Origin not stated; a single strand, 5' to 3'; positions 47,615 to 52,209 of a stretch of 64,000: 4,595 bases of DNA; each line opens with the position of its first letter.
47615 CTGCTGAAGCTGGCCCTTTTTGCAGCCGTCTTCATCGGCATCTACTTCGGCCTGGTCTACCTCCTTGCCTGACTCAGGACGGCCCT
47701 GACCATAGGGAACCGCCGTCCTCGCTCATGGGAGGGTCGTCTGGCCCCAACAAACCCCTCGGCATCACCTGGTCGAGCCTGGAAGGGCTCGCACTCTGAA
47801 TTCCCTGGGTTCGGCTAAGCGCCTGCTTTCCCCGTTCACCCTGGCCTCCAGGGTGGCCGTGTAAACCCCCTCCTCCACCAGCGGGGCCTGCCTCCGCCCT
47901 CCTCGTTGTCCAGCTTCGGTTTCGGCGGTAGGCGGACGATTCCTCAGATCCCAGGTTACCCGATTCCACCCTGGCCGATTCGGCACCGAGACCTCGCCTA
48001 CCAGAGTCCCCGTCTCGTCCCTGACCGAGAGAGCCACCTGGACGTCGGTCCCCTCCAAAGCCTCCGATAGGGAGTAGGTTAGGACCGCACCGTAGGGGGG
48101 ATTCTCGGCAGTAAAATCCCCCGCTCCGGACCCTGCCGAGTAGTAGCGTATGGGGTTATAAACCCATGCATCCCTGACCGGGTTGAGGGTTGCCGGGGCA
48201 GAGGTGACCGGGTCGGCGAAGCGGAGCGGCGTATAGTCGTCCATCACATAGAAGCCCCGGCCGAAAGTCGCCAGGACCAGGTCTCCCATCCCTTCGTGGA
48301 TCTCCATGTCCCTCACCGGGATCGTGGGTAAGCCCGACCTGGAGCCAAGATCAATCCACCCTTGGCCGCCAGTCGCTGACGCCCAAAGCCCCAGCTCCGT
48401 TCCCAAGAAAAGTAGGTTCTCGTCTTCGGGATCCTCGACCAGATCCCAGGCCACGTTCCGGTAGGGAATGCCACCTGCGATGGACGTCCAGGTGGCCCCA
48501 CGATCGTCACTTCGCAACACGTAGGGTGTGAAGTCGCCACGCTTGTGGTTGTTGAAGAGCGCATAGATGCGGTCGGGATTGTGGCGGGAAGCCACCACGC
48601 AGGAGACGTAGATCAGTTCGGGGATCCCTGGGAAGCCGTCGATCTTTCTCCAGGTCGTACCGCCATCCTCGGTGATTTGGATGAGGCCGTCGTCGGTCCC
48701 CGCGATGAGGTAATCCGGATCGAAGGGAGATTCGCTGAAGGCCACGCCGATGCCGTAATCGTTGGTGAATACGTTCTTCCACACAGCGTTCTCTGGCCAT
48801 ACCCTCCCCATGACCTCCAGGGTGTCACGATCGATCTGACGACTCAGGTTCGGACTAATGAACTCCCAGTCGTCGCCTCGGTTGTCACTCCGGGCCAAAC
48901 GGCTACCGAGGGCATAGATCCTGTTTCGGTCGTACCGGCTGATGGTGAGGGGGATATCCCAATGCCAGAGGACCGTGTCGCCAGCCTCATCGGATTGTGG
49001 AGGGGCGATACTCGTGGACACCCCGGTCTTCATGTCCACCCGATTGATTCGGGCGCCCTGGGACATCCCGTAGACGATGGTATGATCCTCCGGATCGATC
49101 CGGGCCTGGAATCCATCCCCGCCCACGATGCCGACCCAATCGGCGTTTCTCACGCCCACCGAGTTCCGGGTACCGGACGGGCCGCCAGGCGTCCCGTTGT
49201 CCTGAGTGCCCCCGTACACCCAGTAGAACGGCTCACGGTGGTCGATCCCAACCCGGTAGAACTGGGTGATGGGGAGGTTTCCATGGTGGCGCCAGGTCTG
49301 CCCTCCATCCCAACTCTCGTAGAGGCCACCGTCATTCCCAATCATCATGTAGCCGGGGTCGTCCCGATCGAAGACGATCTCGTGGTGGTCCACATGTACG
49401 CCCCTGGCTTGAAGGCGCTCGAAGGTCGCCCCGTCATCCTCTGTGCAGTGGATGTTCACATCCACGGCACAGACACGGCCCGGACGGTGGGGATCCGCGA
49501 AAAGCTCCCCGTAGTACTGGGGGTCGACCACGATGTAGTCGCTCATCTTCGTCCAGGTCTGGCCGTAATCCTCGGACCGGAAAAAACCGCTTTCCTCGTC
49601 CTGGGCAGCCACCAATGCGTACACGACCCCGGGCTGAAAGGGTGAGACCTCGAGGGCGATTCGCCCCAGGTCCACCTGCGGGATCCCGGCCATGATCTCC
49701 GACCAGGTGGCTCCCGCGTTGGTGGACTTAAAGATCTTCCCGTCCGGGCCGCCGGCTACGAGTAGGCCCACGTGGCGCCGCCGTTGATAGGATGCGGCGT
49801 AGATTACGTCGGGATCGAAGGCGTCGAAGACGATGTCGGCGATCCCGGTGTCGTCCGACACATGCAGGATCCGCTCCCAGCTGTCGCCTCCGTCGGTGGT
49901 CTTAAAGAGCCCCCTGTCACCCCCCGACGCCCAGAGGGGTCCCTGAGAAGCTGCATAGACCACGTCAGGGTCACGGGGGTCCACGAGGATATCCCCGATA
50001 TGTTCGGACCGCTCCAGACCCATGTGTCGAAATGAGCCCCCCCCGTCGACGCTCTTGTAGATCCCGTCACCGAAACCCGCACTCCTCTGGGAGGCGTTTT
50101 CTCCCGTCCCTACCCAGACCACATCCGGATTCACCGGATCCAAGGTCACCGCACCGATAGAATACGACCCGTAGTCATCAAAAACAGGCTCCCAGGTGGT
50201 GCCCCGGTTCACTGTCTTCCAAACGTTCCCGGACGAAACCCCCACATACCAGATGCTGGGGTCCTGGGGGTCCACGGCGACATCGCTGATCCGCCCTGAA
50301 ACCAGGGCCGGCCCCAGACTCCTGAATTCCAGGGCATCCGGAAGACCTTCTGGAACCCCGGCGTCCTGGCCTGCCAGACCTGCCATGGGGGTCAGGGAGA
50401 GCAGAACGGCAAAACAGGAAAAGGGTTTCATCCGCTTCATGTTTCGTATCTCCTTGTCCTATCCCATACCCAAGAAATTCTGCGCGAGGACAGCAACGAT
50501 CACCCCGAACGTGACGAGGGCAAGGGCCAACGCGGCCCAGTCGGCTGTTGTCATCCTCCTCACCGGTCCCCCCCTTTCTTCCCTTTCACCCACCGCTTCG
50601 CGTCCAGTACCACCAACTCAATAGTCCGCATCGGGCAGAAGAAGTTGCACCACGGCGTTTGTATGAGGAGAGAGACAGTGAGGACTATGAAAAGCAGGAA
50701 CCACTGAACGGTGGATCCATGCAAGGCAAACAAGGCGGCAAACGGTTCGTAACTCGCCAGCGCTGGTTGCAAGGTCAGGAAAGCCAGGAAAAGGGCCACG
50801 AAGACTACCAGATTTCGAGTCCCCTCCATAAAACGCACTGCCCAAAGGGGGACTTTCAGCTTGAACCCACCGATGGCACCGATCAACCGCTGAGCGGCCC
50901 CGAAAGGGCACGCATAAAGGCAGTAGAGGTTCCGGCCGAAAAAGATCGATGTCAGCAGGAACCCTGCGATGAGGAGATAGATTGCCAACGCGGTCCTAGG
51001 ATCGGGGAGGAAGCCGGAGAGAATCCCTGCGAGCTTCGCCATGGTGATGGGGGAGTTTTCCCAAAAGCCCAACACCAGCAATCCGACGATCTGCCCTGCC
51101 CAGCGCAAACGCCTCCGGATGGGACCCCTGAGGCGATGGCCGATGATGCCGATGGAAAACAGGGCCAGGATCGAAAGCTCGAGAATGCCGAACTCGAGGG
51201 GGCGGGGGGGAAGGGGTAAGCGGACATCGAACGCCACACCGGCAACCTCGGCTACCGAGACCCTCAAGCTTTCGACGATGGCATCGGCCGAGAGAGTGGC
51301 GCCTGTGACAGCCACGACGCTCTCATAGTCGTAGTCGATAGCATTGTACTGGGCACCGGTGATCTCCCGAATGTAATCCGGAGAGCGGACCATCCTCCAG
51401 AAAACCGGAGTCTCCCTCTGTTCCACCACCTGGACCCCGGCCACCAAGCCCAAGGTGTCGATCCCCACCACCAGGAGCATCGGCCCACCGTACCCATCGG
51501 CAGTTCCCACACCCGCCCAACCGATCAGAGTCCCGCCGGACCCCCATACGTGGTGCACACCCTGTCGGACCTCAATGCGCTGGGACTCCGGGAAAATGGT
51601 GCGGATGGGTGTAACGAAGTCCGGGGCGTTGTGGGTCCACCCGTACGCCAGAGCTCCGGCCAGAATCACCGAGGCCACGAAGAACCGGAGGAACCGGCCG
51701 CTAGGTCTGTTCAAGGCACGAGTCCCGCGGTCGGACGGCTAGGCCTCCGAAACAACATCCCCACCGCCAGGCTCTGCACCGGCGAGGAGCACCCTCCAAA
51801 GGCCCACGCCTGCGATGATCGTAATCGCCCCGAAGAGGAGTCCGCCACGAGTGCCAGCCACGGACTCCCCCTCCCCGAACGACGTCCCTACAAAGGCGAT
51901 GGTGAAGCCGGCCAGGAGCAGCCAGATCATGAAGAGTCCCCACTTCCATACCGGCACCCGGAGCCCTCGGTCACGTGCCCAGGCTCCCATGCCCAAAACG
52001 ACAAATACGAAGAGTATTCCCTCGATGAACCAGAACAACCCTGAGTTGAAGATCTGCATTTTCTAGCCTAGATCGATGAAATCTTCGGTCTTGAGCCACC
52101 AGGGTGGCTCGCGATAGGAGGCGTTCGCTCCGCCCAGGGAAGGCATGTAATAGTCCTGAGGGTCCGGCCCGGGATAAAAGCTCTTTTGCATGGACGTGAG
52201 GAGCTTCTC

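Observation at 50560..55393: Reductive-dehalogenase gene cluster (rdhB2-rdhA2-rdhA1-rdhB1-rdhC) in a high-GC genome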

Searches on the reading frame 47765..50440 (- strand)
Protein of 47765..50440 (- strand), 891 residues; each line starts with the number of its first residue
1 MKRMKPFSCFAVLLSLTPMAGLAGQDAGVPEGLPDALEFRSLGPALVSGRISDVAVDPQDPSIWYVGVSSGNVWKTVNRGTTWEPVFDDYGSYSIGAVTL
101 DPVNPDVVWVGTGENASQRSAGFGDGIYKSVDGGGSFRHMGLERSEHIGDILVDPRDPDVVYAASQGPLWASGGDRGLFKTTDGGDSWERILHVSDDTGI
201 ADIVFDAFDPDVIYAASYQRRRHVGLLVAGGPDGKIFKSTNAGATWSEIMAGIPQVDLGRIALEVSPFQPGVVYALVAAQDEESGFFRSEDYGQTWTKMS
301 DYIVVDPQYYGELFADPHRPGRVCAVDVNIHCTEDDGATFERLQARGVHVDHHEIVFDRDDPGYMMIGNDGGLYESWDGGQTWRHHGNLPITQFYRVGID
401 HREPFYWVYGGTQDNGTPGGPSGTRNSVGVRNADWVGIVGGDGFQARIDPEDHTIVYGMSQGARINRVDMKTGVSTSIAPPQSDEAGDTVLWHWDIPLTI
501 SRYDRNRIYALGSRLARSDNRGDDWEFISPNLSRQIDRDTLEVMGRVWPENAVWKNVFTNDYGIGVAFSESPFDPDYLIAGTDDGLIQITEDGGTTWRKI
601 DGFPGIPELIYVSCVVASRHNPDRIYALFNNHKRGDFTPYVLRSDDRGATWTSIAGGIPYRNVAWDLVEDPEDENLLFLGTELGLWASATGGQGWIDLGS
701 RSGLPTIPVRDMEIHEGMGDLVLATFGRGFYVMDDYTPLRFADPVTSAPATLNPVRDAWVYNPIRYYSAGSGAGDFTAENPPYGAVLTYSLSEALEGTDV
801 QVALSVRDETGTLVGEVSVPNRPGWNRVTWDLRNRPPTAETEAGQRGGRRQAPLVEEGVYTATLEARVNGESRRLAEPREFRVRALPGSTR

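Call 26: search_protein_families(library=pfam, proteins=[window:47765-50440:-], max_evalue=0.0001)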
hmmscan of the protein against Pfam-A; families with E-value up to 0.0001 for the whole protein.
window:47765-50440:- (891 aa): 5 families
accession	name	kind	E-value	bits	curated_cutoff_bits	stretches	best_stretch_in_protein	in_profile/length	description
PF15902.12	Sortilin-Vps10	-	2.7e-29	102.7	33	4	178-303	3-116/446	Sortilin, neurotensin receptor 3,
PF02012.26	BNR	-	7.7e-07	28.6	27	0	287-298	1-12/12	BNR/Asp-box repeat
PF15899.11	BNR_6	-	3e-06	27.2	27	0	287-298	2-13/14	BNR-Asp box repeat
PF13088.12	BNR_2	-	1.3e-05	25.1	31.4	0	554-681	112-229/277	BNR repeat-like domain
PF14870.12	PSII_BNR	-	2.1e-05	24.3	27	0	160-196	239-274/303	Photosynthesis system II assembly factor YCF48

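Call 46: search_solved_structures(query=window:47765-50440:-, max_evalue=0.001)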
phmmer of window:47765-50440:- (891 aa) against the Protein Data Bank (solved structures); distinct sequences matched with E-value up to 0.001: 1.
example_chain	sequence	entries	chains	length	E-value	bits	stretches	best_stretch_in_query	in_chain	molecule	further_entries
3b7f_A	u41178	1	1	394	4.3e-09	38.1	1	51-255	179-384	Glycosyl hydrolase, BNR repeat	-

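Call 47: search_protein_families(library=ncbifam, proteins=[window:47765-50440:-], max_evalue=0.00001)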
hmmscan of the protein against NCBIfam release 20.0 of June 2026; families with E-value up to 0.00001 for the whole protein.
window:47765-50440:- (891 aa): 1 family
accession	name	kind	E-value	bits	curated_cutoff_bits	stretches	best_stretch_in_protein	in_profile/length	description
NF045728.1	glycosyl_F510_1955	equivalog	4.9e-37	127.5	175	3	285-396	73-183/246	F510_1955 family glycosylhydrolase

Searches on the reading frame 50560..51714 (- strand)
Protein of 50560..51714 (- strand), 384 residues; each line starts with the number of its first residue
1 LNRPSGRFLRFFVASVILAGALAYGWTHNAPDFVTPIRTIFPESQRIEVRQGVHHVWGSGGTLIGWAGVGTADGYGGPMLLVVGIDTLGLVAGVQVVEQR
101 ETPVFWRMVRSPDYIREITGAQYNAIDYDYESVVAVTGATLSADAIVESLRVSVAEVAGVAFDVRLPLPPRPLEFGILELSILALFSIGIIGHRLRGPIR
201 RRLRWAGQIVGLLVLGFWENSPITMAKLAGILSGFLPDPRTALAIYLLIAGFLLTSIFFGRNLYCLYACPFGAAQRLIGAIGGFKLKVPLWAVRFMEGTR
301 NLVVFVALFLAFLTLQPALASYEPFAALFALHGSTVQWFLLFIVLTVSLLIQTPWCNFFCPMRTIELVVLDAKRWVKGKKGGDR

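Call 3: search_protein_families(library=pfam, proteins=[window:50560-51714:-], max_evalue=0.01)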
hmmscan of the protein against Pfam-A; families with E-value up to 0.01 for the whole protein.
window:50560-51714:- (384 aa): 2 families
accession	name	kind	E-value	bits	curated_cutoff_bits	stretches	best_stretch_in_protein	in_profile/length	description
PF12801.12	Fer4_5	-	3.3e-11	43.4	22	1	242-289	2-48/48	4Fe-4S binding domain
PF04205.19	FMN_bind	-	1.4e-09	38.9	22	1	74-151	1-73/77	FMN-binding domain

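Call 4: search_protein_families(library=ncbifam, proteins=[window:50560-51714:-], max_evalue=0.01)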
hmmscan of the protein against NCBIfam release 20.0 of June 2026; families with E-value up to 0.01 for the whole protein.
window:50560-51714:- (384 aa): 7 families
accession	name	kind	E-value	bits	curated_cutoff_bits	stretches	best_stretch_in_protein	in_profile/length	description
NF046105.1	TransRegNosR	equivalog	2e-10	39.6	1000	1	235-363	475-607/680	transcriptional regulator NosR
TIGR01947.1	rnfG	subfamily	9e-09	35.7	102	1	62-153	80-181/187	RnfABCDGE type electron transport complex subunit G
NF041840.1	rnfG_Methano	equivalog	1.2e-08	34.7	230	1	59-157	83-184/189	Rnf electron transport complex subunit RnfG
NF045876.1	RnfG_DVU2794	exception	3.9e-07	29.8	205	1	64-151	83-173/190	RnfABCDGE type electron transport complex subunit G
NF002519.0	PRK01908.1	equivalog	4.4e-06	26.5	178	1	72-154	98-189/209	electron transport complex subunit RsxG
TIGR02163.1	napH_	subfamily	5.2e-06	26.2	213.05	1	294-365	109-183/255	NapH/MauN family ferredoxin-type protein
NF007013.0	PRK09477.1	equivalog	0.0041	16.2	234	0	255-363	95-204/286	quinol dehydrogenase ferredoxin subunit NapH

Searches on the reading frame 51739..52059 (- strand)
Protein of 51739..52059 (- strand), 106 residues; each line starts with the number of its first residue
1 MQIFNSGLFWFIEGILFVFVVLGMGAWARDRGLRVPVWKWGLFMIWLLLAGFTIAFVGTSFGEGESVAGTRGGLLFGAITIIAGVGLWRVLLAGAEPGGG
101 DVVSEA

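Call 3: search_protein_families(library=pfam, proteins=[window:51739-52059:-], max_evalue=0.01)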
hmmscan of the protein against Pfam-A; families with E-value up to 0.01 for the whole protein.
window:51739-52059:- (106 aa): 0 families

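Call 4: search_protein_families(library=ncbifam, proteins=[window:51739-52059:-], max_evalue=0.01)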
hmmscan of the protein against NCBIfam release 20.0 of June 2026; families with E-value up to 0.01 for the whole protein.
window:51739-52059:- (106 aa): 0 families

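Call 28: search_solved_structures(query=window:51739-52059:-, max_evalue=10, show_alignments=2)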
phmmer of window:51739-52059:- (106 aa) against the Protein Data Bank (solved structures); distinct sequences matched with E-value up to 10: 0.
